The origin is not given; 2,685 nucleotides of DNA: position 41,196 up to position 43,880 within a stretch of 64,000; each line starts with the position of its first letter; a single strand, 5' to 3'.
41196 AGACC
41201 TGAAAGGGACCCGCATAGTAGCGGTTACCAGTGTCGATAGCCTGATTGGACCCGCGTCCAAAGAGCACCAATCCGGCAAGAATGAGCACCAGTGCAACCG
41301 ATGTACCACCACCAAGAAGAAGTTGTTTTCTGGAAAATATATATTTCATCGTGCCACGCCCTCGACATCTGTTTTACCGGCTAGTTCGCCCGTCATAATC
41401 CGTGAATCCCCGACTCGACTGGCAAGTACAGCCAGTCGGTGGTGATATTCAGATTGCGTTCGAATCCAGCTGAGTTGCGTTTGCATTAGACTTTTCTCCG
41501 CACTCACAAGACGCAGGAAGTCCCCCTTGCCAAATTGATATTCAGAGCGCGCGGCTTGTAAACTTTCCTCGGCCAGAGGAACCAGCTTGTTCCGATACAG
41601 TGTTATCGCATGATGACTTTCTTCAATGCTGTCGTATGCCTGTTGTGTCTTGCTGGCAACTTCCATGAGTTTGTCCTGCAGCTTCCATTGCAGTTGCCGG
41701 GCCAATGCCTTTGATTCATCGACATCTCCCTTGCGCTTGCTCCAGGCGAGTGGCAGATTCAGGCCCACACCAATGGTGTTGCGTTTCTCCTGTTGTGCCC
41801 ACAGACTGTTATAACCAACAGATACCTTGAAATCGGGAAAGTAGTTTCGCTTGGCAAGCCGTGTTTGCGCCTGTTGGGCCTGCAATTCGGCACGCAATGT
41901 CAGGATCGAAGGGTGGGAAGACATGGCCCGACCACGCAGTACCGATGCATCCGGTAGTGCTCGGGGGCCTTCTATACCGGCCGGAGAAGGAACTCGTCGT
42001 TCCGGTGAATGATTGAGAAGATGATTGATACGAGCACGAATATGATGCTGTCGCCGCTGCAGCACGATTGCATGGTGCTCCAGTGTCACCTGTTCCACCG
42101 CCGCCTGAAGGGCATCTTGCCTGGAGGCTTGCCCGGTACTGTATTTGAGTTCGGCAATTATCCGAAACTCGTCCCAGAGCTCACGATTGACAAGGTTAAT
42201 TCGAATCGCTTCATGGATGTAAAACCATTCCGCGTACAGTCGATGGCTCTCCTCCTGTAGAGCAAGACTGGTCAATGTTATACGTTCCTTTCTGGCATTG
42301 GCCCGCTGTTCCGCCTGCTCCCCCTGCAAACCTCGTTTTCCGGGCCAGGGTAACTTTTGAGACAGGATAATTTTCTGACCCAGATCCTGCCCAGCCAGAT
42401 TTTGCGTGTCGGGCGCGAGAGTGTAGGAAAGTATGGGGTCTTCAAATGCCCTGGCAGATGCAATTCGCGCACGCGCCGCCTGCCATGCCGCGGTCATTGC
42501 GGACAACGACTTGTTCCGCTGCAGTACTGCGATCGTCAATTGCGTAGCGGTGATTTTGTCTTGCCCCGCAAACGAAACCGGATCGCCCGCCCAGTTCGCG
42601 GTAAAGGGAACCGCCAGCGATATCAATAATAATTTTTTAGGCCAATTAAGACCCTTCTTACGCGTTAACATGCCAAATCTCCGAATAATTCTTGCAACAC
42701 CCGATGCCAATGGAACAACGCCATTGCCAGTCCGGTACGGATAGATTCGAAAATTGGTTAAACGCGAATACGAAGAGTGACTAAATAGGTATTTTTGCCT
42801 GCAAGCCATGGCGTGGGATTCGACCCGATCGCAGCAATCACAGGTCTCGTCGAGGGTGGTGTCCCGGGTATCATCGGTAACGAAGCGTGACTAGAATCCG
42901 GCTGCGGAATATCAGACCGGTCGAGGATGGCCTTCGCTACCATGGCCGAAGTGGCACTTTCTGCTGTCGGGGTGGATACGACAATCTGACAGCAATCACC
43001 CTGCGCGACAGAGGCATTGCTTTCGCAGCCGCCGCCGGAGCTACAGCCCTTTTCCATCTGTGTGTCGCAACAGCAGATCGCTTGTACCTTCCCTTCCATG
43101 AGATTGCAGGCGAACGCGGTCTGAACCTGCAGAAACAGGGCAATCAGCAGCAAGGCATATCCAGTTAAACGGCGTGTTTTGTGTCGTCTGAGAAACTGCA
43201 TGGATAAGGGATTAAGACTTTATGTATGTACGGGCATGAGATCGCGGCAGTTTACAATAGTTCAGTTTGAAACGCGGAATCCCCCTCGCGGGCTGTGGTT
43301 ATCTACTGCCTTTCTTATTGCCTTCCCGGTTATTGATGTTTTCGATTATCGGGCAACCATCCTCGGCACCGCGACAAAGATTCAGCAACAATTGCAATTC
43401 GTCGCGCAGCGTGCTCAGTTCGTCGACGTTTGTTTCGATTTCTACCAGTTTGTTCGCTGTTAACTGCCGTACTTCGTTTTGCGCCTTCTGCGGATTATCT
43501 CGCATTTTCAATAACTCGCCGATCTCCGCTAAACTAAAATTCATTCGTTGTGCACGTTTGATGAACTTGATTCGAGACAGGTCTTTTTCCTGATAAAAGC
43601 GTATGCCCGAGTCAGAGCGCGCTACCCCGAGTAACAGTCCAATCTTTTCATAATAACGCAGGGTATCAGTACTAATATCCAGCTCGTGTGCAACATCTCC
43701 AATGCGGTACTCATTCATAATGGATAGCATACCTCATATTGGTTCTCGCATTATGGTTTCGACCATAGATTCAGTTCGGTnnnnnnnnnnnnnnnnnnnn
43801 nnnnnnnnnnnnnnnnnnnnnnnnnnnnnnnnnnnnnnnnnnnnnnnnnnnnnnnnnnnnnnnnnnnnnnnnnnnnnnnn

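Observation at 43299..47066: Uncharacterised six-gene operon combining a MerP/MerT-like pair with a thioredoxin and fused-CcdA thiol relay, an OM barrel and a CueR-like regulator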

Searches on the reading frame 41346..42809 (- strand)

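Call 7: search_protein_families(library=pfam, proteins=[window:41346-42809:-], max_evalue=0.001)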
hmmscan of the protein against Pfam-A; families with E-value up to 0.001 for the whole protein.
window:41346-42809:- (487 aa): 1 family
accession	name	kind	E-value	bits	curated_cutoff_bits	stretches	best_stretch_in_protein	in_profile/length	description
PF02321.23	OEP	-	2.7e-34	119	22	2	294-460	7-180/187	Outer membrane efflux protein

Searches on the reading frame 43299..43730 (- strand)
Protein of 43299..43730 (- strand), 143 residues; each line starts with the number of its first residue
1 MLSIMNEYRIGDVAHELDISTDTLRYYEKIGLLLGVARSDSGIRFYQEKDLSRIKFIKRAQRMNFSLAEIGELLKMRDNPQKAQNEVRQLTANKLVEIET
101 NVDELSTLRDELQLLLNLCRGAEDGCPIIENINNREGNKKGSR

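Call 3: search_protein_families(library=pfam, proteins=[window:43299-43730:-], max_evalue=0.01)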
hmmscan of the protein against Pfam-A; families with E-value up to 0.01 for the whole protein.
window:43299-43730:- (143 aa): 3 families
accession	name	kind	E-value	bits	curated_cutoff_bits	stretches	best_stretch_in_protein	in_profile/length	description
PF13411.12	MerR_1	-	1.6e-17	63.8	21.6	1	8-75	1-67/69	MerR HTH family regulatory protein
PF09278.17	MerR-DNA-bind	-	2.4e-17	63.7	25.4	1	51-113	1-63/65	MerR, DNA binding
PF00376.29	MerR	-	1.2e-12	47.9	28.2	1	9-46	1-38/38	MerR family regulatory protein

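Call 4: search_protein_families(library=ncbifam, proteins=[window:43299-43730:-], max_evalue=0.01)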
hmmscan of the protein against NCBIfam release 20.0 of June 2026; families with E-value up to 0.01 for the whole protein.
window:43299-43730:- (143 aa): 18 families
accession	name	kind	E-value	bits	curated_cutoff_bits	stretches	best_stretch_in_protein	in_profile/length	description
NF007069.0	PRK09514.1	equivalog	6.4e-34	116.9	143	1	8-137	2-135/141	Zn(2+)-responsive transcriptional regulator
TIGR02044.1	CueR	equivalog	2.3e-31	108.5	147.4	1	10-132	3-126/127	Cu(I)-responsive transcriptional regulator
TIGR02043.1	ZntR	equivalog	6.1e-29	100.8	167.95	1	8-124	2-119/131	Zn(2+)-responsive transcriptional regulator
TIGR02051.1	MerR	equivalog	9.8e-29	100.1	150.85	1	9-131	1-123/124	mercury resistance transcriptional regulator MerR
TIGR02047.1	CadR-PbrR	equivalog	3e-25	88.7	151.45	1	9-131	2-126/127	Cd(II)/Pb(II)-responsive transcriptional regulator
NF007590.0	PRK10227.1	equivalog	4.4e-24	85.1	244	1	10-134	3-128/135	Cu(I)-responsive transcriptional regulator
NF010315.0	PRK13752.1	subfamily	1.6e-18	67.1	261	1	4-136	4-136/144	mercury resistance transcriptional regulator MerR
NF041849.1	trans_regNmlR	equivalog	7.6e-17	61.4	175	1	10-113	3-106/117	stress response transcriptional regulator NmlR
TIGR01950.1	SoxR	equivalog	3.3e-13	49.6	116.9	1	9-128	3-122/142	redox-sensitive transcriptional activator SoxR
NF053782.1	ChlnTransRegdde3219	equivalog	2.8e-11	43.4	450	1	5-108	4-105/278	choline utilization transcriptional activator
NF047375.1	HeatShock_HspR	equivalog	3.9e-11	42.8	105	1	8-92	4-88/92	heat shock protein transcriptional repressor HspR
NF047377.1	heat_HspR_dupli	exception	9e-10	38.4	300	1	13-106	10-104/214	heat shock protein transcriptional repressor HspR, fused homodimer type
NF050798.1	TF_FtsR_Actino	equivalog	1.6e-09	38.2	150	1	10-93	3-91/223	transcriptional regulator FtsR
TIGR02054.1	MerD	equivalog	1.2e-07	32.3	103.65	1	5-96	1-92/120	mercuric resistance transcriptional repressor MerD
NF011617.0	PRK15043.1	equivalog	4.4e-07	29.4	417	1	5-93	1-87/243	HTH-type transcriptional regulator MlrA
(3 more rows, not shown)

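Call 73: search_dna_similar(query=window:43299-43718:-, collection=plasmids, mode=protein, max_rows=15)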
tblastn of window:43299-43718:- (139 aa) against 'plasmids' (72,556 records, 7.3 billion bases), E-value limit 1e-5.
The search stops at 5000 records and this limit was reached: more records match than are counted here, and every count below describes the 5000 best-scoring records only.
Records with a match: at least 5000; places in all: 6681; records where one place covers at least 80% of the query: 4951.
Best place of each record, by identity: <60% 5000.
By first word of the organism name: Klebsiella 1502; Escherichia 785; Salmonella 467; Enterobacter 290; Citrobacter 169; Pseudomonas 162; Rhizobium 151; Sinorhizobium 135; Acinetobacter 83; Burkholderia 71; and 229 more.
By predicted mobility (MOB-suite, as given by PLSDB): conjugative 2658; non-mobilizable 1462; mobilizable 880.
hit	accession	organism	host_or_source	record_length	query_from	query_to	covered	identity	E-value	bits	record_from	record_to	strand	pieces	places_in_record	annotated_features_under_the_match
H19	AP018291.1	Calothrix sp. NIES-4105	-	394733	6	126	87%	43.7%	4e-21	95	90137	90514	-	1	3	MerR family transcriptional regulator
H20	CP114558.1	Candidatus Manganitrophus sp.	activated carbon metagenome,metagenomic ...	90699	1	139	100%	37.7%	2e-21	96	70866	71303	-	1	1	merR: Hg(II)-responsive transcriptional regulator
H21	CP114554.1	Candidatus Manganitrophus sp.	activated carbon metagenome,metagenomic ...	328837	1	139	100%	37.7%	2e-21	96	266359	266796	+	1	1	merR: Hg(II)-responsive transcriptional regulator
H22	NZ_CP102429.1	Pseudomonas psychrotolerans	Plant,tissue sample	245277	2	130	93%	39.2%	1e-18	87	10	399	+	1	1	helix-turn-helix domain-containing protein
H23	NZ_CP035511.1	Haematobacter massiliensis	single cell,human skin swab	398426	6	131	91%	40.2%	1e-22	99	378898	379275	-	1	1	cueR: Cu(I)-responsive transcriptional regulator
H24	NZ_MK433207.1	Klebsiella pneumoniae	pig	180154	1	139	100%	36.4%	5e-21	94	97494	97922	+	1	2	zntR: Zn(2+)-responsive transcriptional regulator | DUF1992 domain-containing protein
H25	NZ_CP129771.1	Klebsiella pneumoniae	Homo sapiens,whole organism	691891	1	139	100%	36.4%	5e-21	94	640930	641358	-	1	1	zntR: Zn(2+)-responsive transcriptional regulator | DUF1992 domain-containing protein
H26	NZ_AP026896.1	Aeromonas caviae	Microbe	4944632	4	130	91%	39.7%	5e-21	94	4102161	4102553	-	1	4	none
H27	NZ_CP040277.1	Nostoc sp. C052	Blasia pusilla,pure culture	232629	6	126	87%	41.3%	3e-17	84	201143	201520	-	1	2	heavy metal-responsive transcriptional regulator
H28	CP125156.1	Klebsiella pneumoniae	-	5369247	1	139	100%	35.7%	1e-20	93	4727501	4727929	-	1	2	zntR: Zn(2+)-responsive transcriptional regulator | DUF1992 domain-containing protein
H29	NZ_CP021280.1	Legionella pneumophila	protozoa,bulk water sample from a shower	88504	6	132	91%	38.8%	4e-19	89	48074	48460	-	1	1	heavy metal-responsive transcriptional regulator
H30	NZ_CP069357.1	Microvirga sp. VF16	Vachellia farnesiana,Cell culture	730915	6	138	96%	36.8%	1e-21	96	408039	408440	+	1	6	cueR: Cu(I)-responsive transcriptional regulator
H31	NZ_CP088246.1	Metabacillus sp. B2-18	single cell,human skin swab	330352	1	130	94%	37.6%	1e-19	91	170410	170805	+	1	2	MerR family transcriptional regulator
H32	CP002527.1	Glaciecola sp. 4H-3-7+YE-5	-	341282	1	128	92%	38.2%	6e-18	86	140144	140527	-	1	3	transcriptional regulator, MerR family | integrase family protein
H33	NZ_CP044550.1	Hydrogenophaga sp. BPS33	-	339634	6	125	86%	40.6%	9e-18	85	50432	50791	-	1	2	merR: Hg(II)-responsive transcriptional regulator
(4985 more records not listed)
